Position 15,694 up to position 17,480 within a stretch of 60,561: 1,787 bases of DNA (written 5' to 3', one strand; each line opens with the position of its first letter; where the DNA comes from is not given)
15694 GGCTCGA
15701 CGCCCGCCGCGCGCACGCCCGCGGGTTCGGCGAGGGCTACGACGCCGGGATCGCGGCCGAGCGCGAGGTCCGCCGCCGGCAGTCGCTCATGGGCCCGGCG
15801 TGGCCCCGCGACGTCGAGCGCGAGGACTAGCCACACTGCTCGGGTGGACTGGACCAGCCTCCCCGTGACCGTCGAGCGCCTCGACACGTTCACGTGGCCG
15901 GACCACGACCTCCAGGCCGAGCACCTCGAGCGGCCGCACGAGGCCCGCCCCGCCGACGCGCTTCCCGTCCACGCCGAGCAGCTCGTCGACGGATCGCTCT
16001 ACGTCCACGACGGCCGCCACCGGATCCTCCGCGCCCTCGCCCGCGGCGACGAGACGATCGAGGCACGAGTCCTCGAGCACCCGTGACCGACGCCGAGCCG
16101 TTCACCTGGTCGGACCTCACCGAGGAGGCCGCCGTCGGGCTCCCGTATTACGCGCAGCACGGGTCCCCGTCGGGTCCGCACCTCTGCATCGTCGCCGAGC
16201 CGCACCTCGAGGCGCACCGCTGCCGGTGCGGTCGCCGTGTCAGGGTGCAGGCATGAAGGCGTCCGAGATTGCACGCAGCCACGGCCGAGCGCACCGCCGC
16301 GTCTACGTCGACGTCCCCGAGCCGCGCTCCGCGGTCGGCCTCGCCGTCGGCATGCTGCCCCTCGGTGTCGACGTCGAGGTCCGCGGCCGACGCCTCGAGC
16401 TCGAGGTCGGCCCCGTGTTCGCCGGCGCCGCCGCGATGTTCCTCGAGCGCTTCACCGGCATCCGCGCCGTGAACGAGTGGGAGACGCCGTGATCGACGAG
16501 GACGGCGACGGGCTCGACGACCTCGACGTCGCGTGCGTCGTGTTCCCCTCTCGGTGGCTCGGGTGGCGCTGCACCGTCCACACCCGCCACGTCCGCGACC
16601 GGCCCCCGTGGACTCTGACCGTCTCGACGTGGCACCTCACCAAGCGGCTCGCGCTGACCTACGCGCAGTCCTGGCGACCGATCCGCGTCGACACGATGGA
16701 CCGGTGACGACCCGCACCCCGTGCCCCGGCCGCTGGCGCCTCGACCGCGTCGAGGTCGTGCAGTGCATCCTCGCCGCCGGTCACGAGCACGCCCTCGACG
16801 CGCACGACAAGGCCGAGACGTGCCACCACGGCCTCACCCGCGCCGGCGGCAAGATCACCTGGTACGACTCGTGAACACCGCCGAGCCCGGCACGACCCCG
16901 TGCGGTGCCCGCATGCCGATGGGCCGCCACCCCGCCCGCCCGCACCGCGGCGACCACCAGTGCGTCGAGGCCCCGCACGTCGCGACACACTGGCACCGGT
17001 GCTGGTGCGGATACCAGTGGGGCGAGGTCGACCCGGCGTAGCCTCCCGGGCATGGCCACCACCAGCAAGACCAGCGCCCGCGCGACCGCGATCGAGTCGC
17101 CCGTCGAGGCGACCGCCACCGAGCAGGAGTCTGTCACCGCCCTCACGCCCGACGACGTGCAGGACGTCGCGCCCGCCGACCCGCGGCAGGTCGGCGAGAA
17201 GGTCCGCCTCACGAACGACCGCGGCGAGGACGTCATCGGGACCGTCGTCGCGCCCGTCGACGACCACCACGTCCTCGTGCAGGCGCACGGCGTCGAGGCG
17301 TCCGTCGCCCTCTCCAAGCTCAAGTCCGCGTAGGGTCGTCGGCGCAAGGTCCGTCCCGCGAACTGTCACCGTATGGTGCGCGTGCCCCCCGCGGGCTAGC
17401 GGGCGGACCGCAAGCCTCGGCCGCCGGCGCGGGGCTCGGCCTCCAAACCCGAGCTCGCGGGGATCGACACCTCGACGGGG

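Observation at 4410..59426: Genome-wide leaderless-type promoter grammar: a TANNNT-like hexamer ends exactly 7-8 nt before the start codon of at least 24 genes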

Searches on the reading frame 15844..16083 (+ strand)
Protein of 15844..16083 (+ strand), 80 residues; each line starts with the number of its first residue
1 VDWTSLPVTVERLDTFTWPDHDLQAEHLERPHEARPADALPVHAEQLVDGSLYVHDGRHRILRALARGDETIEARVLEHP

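Call 53: search_protein_families(library=pfam, proteins=[window:15844-16083:+], max_evalue=0.01)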
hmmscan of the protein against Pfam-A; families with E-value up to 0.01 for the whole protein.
window:15844-16083:+ (80 aa): 1 family
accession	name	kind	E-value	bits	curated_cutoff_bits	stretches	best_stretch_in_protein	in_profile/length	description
PF23719.1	VapB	-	2.1e-06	28.1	27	1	2-78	21-95/97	Antitoxin VapB-like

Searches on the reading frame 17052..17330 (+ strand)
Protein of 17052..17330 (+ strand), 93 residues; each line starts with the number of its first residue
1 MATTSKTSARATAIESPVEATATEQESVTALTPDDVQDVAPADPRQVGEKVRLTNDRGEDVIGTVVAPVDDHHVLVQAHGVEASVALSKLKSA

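Call 53: search_protein_families(library=pfam, proteins=[window:17052-17330:+], max_evalue=0.01)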
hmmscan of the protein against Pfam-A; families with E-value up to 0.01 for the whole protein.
window:17052-17330:+ (93 aa): 1 family
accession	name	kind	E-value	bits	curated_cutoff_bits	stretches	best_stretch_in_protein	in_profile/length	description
PF20297.4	MSSS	-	0.0015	18.6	26.8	0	62-90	13-42/42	MutS2 and Smr-associated SH3 domain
